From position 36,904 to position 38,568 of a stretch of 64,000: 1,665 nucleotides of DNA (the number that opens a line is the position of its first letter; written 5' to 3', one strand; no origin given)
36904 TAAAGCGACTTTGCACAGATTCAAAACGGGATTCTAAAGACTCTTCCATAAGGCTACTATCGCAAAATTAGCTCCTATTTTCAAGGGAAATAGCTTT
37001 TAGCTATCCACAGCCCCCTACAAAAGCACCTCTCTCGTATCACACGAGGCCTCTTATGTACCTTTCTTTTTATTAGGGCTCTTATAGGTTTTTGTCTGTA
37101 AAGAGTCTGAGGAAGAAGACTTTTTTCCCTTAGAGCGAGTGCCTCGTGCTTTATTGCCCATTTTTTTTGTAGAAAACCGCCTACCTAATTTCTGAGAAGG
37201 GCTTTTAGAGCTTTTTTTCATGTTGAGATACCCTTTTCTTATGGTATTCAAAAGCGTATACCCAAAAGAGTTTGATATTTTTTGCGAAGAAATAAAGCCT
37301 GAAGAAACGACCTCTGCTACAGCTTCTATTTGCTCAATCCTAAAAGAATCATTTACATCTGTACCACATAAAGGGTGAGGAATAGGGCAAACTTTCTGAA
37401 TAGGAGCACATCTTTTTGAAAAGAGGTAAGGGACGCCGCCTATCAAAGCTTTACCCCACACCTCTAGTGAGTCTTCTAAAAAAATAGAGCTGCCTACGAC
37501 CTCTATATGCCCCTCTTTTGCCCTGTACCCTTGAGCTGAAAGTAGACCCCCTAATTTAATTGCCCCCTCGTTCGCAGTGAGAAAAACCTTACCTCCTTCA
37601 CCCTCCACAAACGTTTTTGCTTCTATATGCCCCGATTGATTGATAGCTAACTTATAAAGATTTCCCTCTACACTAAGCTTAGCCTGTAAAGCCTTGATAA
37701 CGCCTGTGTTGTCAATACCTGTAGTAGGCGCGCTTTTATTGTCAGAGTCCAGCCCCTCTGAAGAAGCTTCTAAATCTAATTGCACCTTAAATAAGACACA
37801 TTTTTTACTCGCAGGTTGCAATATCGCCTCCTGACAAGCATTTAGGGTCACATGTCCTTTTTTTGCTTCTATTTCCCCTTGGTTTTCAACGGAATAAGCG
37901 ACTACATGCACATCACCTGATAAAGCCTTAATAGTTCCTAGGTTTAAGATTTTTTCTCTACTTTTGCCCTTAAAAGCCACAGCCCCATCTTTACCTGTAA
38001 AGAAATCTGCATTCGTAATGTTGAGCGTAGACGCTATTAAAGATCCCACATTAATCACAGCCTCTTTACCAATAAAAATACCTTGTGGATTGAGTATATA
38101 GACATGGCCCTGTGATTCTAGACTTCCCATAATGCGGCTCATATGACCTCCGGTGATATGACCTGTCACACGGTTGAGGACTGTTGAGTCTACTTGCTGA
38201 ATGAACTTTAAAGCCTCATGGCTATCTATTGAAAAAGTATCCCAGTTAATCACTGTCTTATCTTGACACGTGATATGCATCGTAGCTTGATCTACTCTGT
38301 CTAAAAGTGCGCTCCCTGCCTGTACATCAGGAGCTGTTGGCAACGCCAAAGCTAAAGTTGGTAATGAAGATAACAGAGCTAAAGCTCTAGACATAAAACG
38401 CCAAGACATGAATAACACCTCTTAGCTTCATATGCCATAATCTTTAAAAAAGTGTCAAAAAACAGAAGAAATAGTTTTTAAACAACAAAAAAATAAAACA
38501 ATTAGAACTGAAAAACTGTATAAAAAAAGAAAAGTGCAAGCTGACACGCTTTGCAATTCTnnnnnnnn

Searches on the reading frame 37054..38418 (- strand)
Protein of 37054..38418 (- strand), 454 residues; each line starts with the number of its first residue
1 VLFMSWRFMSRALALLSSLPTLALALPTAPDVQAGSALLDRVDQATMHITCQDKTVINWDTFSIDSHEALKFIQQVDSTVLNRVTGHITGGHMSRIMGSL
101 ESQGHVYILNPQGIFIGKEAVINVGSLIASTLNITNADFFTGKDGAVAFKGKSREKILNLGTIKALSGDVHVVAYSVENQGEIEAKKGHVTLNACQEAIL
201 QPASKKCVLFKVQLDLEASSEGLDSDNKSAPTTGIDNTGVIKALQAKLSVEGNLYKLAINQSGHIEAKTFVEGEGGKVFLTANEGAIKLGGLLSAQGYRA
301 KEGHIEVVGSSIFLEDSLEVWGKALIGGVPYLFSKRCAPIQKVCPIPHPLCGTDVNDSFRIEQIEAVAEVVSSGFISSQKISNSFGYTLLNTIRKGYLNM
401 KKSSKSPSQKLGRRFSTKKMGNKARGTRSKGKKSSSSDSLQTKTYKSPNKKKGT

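Call 61: search_protein_families(library=ncbifam, proteins=[window:37054-38418:-], max_evalue=0.00001)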
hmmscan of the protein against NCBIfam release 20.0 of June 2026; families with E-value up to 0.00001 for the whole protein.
window:37054-38418:- (454 aa): 2 families
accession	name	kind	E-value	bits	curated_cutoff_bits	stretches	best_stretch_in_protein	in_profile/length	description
TIGR01901.1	adhes_NPXG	domain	1.8e-18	66.3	29.1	1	57-134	2-78/79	filamentous hemagglutinin N-terminal domain-containing protein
NF012204.1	adhes_FxxPxG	domain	1.3e-06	28.4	60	1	101-193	60-143/153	leukotoxin LktA family filamentous adhesin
